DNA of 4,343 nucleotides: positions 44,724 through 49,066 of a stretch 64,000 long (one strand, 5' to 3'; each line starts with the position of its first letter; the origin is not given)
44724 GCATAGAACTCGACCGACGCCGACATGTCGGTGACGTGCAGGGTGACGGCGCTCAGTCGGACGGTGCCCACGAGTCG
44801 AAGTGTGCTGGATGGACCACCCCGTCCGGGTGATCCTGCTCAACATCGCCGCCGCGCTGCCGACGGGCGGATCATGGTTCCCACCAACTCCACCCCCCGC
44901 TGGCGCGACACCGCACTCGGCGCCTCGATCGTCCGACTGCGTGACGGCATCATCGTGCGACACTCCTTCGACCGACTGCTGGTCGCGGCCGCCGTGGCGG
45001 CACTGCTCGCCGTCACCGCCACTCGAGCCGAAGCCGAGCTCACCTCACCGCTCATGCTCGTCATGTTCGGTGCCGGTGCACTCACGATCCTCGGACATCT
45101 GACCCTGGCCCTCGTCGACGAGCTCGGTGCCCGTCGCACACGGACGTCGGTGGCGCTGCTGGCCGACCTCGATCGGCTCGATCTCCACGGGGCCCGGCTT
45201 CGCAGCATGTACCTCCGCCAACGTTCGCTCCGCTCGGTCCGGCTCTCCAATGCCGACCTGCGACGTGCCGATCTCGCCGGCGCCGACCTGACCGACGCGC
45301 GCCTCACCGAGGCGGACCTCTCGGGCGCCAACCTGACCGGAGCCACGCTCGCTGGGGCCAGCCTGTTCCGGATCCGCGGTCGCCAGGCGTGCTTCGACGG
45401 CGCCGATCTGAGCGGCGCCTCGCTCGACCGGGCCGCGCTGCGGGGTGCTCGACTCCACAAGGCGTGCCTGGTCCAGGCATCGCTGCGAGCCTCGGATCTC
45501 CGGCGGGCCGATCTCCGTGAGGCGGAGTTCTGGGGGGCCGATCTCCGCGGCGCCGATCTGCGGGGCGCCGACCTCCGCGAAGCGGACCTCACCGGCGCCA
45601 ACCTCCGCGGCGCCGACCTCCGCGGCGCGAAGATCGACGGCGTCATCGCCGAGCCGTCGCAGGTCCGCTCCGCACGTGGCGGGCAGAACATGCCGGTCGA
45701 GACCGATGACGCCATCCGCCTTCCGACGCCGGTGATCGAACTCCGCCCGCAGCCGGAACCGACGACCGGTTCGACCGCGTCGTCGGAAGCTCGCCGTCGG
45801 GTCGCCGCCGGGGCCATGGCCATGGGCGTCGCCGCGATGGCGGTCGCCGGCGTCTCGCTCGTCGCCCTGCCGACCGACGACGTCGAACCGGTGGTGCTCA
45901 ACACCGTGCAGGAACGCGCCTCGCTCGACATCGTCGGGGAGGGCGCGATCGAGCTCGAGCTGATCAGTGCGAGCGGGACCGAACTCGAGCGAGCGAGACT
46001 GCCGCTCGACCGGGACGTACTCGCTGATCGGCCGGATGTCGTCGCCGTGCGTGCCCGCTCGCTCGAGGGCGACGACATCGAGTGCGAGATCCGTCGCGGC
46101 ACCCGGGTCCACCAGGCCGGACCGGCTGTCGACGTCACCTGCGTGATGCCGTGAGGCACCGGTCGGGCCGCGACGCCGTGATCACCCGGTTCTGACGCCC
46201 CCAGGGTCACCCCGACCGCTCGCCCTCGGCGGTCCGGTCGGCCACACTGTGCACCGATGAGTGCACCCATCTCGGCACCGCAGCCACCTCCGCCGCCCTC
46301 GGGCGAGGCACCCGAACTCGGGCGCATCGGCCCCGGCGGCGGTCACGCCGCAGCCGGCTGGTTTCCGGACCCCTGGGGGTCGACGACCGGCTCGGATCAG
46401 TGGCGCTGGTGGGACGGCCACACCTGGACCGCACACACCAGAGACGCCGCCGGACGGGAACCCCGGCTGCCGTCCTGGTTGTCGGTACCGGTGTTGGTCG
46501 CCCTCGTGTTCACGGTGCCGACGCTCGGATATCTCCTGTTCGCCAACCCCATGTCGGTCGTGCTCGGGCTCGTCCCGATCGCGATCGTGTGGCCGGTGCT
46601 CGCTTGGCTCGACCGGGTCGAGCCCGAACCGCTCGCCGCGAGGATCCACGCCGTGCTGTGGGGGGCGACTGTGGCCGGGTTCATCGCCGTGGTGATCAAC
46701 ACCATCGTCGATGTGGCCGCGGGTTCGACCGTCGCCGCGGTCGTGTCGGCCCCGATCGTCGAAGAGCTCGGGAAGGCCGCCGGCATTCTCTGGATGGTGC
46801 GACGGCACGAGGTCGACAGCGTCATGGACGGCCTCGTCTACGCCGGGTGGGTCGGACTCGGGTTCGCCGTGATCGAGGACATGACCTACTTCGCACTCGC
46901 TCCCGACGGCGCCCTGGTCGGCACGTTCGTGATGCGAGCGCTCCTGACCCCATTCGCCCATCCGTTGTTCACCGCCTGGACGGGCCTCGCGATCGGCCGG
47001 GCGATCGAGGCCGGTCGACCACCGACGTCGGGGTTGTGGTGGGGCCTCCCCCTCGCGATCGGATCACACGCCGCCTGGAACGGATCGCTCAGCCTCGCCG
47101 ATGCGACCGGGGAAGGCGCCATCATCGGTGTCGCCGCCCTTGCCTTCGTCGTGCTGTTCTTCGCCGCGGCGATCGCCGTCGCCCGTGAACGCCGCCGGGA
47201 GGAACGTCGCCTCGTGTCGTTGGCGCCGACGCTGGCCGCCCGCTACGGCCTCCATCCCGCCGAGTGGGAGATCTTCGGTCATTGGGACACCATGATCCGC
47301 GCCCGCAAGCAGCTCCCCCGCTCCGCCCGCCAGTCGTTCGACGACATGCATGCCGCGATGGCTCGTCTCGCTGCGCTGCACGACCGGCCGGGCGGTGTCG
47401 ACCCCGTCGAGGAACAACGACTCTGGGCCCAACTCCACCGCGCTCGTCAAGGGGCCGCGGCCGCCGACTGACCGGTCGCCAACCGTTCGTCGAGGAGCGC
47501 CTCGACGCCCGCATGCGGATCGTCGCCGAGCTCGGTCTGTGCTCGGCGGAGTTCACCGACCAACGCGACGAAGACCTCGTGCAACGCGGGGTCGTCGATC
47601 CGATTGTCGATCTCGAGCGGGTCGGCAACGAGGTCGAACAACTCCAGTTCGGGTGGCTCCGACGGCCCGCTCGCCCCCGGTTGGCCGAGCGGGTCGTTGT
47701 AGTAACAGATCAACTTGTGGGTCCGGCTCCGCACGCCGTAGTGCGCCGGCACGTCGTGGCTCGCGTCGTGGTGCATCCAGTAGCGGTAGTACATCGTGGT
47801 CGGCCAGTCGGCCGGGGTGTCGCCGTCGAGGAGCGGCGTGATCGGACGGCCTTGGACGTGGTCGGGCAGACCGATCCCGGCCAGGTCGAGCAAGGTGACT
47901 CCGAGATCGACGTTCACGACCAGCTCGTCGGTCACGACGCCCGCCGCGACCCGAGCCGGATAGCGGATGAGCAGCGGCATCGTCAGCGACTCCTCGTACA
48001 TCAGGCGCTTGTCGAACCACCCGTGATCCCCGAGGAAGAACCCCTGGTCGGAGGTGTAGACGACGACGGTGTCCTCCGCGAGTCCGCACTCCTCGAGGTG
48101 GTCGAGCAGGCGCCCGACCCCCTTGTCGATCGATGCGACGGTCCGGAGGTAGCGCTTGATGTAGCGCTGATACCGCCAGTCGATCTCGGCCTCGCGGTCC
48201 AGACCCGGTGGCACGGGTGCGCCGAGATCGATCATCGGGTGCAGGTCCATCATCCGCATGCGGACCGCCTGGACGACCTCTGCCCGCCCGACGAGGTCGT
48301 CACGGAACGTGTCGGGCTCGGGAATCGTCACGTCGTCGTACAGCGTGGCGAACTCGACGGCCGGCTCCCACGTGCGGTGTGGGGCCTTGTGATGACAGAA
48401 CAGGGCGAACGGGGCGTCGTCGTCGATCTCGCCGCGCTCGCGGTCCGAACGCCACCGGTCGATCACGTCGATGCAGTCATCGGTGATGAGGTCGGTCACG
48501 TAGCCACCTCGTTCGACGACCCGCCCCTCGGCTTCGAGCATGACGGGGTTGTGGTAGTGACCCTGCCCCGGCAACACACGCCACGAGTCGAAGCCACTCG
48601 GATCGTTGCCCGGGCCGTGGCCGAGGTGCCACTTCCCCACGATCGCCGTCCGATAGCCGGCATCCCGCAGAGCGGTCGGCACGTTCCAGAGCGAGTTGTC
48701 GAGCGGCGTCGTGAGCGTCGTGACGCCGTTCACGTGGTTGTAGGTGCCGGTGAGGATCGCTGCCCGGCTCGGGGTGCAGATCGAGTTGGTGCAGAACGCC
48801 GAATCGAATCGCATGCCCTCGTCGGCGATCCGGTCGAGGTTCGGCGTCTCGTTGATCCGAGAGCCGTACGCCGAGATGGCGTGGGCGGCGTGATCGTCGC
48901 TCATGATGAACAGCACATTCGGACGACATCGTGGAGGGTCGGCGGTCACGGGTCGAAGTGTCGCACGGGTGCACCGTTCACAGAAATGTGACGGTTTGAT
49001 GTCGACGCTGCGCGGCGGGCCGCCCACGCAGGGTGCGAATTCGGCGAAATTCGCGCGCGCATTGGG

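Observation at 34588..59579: Mycofactocin pathway fragmented into three separated loci, with no mftF/mftG in 64 kb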

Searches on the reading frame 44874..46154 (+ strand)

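Call 8: search_protein_families(library=ncbifam, proteins=[window:44874-46154:+], max_evalue=0.00001)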
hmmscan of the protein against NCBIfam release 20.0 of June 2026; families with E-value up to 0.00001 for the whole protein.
window:44874-46154:+ (426 aa): 16 families
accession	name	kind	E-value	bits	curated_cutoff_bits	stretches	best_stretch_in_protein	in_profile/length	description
NF047416.1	penta_HetL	equivalog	1e-28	100.3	260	2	178-255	29-101/218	heterocyst differentiation pentapeptide repeat protein HetL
NF052603.1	penta_Alr5209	equivalog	2.5e-26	92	125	2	174-257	15-98/113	Alr5209 family pentapeptide repeat protein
NF011743.0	PRK15196.1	equivalog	4.7e-21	75.1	354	1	111-253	151-293/350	type III secretion system effector PipB2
NF011744.0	PRK15197.1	equivalog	2.5e-18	66.3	274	2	174-258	166-250/291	SPI-2 type III secretion system effector PipB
NF000349.1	mfpA_AE000516.2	equivalog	2e-15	57.1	360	1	197-268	92-163/183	pentapeptide repeat protein MfpA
NF033086.2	penta_rpt_Qnr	equivalog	2.2e-12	47.2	240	1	99-258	43-197/211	Qnr family pentapeptide repeat protein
NF012152.0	penta_rpt_QnrC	exception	1e-10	42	500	1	118-255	63-200/221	QnrC family quinolone resistance pentapeptide repeat protein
NF000071.4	penta_rpt_QnrA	exception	6.5e-10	39.1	450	1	109-255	59-200/218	QnrA family quinolone resistance pentapeptide repeat protein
NF000420.1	penta_rpt_QnrB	exception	6.6e-10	39.3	460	1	99-257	46-199/214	QnrB family quinolone resistance pentapeptide repeat protein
NF033375.2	penta_rpt_QnrE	exception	9e-10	38.9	480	1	99-256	46-198/214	QnrE family quinolone resistance pentapeptide repeat protein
NF038182.1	penta_rpt_SmQnr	exception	3.3e-09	36.9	460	1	106-251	54-199/215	SmQnr family pentapeptide repeat protein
NF033900.0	T4SS_IcmE_DotG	equivalog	4.4e-09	35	750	1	107-256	554-696/1008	type IVB secretion system protein DotG/IcmE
NF000139.2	penta_rpt_QnrD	exception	8.1e-09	35.8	425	1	88-253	35-200/214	QnrD family quinolone resistance pentapeptide repeat protein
NF000056.3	penta_rpt_QnrS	exception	8.1e-09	35.5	460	1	101-256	51-201/218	QnrS family quinolone resistance pentapeptide repeat protein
NF000421.1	penta_rpt_QnrVC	exception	1.2e-08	35.2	460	1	117-255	62-200/218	QnrVC family quinolone resistance pentapeptide repeat protein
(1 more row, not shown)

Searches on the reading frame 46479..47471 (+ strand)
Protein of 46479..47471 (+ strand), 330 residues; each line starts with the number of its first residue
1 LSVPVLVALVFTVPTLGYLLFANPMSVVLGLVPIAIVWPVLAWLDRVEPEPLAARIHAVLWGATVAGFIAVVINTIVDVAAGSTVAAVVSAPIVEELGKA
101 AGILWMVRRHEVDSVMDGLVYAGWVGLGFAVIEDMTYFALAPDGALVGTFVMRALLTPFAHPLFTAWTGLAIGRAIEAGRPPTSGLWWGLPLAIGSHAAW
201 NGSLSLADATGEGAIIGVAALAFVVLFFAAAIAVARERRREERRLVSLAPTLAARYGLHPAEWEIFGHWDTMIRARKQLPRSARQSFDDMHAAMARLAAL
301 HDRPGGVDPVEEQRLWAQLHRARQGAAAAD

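Call 8: search_protein_families(library=ncbifam, proteins=[window:46479-47471:+], max_evalue=0.00001)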
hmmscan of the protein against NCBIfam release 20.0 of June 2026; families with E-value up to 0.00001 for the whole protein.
window:46479-47471:+ (330 aa): 1 family
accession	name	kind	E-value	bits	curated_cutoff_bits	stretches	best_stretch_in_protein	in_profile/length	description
NF033739.1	intramemb_PrsW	equivalog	1.2e-14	54.5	225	1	42-210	19-187/210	glutamic-type intramembrane protease PrsW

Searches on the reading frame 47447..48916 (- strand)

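Call 8: search_protein_families(library=ncbifam, proteins=[window:47447-48916:-], max_evalue=0.00001)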
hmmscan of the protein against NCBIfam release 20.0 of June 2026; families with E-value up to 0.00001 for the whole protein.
window:47447-48916:- (489 aa): 4 families
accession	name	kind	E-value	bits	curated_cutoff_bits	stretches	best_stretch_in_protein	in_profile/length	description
NF010322.0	PRK13759.1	equivalog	1.2e-48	165.8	481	2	250-449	264-446/486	arylsulfatase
TIGR03417.1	chol_sulfatase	equivalog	2.4e-41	142.2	433.45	2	165-456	180-436/500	choline-sulfatase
NF045661.1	HdlasePehA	equivalog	6.3e-41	140.5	900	2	255-449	283-474/506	phosphoric/sulfuric ester hydrolase PehA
NF052527.1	Mn_arylsulf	exception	5.4e-25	88.2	850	2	250-448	261-440/479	manganese-dependent arylsulfatase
